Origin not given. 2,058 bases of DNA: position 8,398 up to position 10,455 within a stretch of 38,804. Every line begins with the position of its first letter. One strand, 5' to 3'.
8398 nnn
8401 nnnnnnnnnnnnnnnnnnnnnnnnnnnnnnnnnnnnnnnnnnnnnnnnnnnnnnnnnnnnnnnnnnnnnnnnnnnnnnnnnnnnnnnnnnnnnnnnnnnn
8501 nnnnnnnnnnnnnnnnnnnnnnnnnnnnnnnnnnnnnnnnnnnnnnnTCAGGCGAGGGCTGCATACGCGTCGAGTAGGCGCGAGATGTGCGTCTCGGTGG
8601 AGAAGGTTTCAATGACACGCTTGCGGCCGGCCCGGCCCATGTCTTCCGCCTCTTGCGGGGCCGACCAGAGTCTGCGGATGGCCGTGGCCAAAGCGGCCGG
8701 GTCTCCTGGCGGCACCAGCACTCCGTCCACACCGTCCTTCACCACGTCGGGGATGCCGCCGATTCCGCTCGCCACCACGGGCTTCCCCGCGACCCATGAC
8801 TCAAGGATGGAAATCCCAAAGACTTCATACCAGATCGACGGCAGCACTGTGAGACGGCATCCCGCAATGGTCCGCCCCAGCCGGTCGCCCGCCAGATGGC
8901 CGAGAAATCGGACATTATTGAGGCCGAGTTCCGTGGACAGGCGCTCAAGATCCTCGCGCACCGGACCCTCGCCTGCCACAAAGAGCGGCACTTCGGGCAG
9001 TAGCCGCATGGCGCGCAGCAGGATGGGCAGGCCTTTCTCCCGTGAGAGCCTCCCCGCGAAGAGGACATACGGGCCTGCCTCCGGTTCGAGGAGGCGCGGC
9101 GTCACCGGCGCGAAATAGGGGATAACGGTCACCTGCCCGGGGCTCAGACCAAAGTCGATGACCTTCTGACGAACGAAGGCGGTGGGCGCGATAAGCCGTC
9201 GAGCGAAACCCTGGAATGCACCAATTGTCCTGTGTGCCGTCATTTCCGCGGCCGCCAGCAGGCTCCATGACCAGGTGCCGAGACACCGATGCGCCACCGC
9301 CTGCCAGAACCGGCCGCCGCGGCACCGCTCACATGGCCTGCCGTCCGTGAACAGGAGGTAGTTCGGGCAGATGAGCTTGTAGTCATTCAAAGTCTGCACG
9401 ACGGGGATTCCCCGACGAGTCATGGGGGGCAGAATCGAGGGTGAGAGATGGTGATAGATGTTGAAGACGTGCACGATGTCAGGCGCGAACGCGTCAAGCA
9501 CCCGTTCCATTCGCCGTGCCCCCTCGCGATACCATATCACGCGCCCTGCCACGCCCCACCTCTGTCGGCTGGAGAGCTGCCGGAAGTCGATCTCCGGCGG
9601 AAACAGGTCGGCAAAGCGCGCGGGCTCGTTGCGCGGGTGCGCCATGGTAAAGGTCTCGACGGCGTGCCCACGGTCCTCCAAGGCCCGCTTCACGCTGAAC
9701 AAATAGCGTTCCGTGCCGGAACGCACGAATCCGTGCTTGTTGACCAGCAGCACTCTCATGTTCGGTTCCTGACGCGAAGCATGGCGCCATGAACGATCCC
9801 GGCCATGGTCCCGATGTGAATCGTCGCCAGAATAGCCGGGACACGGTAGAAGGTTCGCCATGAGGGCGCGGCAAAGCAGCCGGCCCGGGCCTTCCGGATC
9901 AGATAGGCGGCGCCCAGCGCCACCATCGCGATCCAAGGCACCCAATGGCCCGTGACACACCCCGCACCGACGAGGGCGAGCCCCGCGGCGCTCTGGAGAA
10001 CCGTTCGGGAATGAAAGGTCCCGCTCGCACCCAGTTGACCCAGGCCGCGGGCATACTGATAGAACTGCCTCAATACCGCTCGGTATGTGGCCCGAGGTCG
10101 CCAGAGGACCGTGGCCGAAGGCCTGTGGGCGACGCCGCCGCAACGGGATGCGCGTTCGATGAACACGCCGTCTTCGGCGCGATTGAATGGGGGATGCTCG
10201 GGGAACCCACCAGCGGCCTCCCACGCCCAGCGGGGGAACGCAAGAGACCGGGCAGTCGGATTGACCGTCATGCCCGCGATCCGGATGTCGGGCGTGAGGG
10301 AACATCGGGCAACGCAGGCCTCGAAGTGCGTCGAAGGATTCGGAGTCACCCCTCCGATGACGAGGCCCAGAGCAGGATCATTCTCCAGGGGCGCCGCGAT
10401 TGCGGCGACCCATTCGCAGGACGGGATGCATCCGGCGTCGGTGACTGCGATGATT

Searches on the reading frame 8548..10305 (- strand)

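Call 6: search_protein_families(library=pfam, proteins=[window:8548-10305:-], max_evalue=0.001)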
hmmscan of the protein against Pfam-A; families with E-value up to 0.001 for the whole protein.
window:8548-10305:- (585 aa): 6 families
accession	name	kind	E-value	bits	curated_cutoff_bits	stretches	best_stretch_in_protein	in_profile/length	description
PF00534.26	Glycos_transf_1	-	1.3e-38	132.6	26.4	1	406-563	10-172/172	Glycosyl transferases group 1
PF13692.12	Glyco_trans_1_4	-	3.7e-33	115.2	27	1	412-547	2-140/142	Glycosyl transferases group 1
PF13439.12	Glyco_transf_4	-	1.1e-14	55.3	28.5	1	196-396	2-163/170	Glycosyltransferase Family 4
PF13579.12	Glyco_trans_4_4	-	2.1e-13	51.3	29.7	1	196-397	1-157/158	Glycosyl transferase 4-like domain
PF13524.12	Glyco_trans_1_2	-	5.5e-09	36.6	25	1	429-578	5-143/144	Glycosyl transferase-like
PF20706.3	GT4-conflict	-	0.00023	20.7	26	1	392-562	175-370/385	Family 4 Glycosyltransferase in conflict systems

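Call 67: search_protein_families(library=ncbifam, proteins=[window:8548-10305:-], max_evalue=0.00001)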
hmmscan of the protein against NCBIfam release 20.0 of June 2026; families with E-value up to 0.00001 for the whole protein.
window:8548-10305:- (585 aa): 26 families (the best 25 are shown)
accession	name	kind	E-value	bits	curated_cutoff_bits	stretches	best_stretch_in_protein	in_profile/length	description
NF041876.1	EPS_EpsE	equivalog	4.9e-28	98.5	400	1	411-572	213-384/389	exopolysaccharide biosynthesis GT4 family glycosyltransferase EpsE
TIGR02149.1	glgA_Coryne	subfamily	1.6e-25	90.1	302.4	1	411-582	204-388/391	glycogen synthase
TIGR03088.1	stp2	hypoth_equivalog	1.9e-22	79.8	409.05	1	437-582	228-371/374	TIGR03088 family PEP-CTERM/XrtA system glycosyltransferase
TIGR03999.1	thiol_BshA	equivalog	1.5e-20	73.5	273.7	1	441-584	232-373/375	N-acetyl-alpha-D-glucosaminyl L-malate synthase BshA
TIGR03449.1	mycothiol_MshA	equivalog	2.6e-20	72.7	462.5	1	412-583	221-402/406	D-inositol-3-phosphate glycosyltransferase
NF053787.1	GlcN_PG_synth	equivalog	9.5e-18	64.2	480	1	413-584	199-359/361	N-acetylglucosaminyl phosphatidylglycerol synthase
TIGR04063.1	stp3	hypoth_equivalog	1.2e-14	54.1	442.05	1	414-584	216-395/397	TIGR04063 family PEP-CTERM/XrtA system glycosyltransferase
NF038298.1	EPS_HpsO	equivalog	6.7e-13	48.2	575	1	414-584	204-387/388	hormogonium polysaccharide biosynthesis glycosyltransferase HpsO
NF047684.1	TeichurnBiosyTuaC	equivalog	1.3e-12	47.4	550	1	408-583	216-388/391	teichuronic acid biosynthesis protein TuaC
NF041010.1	glycosy_Agl16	equivalog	4.9e-12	45.4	575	1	371-560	137-328/352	glycosylation protein Agl16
NF038295.1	EPS_HpsP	equivalog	2.3e-11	43.3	550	1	404-584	200-387/388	hormogonium polysaccharide biosynthesis glycosyltransferase HpsP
NF007640.0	PRK10307.1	subfamily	2e-10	40.2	276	1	414-580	232-403/411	WcaI family glycosyltransferase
TIGR02095.1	glgA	subfamily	6e-10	38.4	328.45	1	408-582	291-475/477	glycogen/starch synthase, ADP-glucose type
NF038229.1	Glyco4_Geo_Pelo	equivalog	7.2e-10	38.4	400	1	464-583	219-335/338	GPMC system family 4 glycosyltransferase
TIGR04047.1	MSMEG_0565_glyc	hypoth_equivalog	8.2e-10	38.3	259.85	1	406-582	188-372/373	MSMEG_0565 family glycosyltransferase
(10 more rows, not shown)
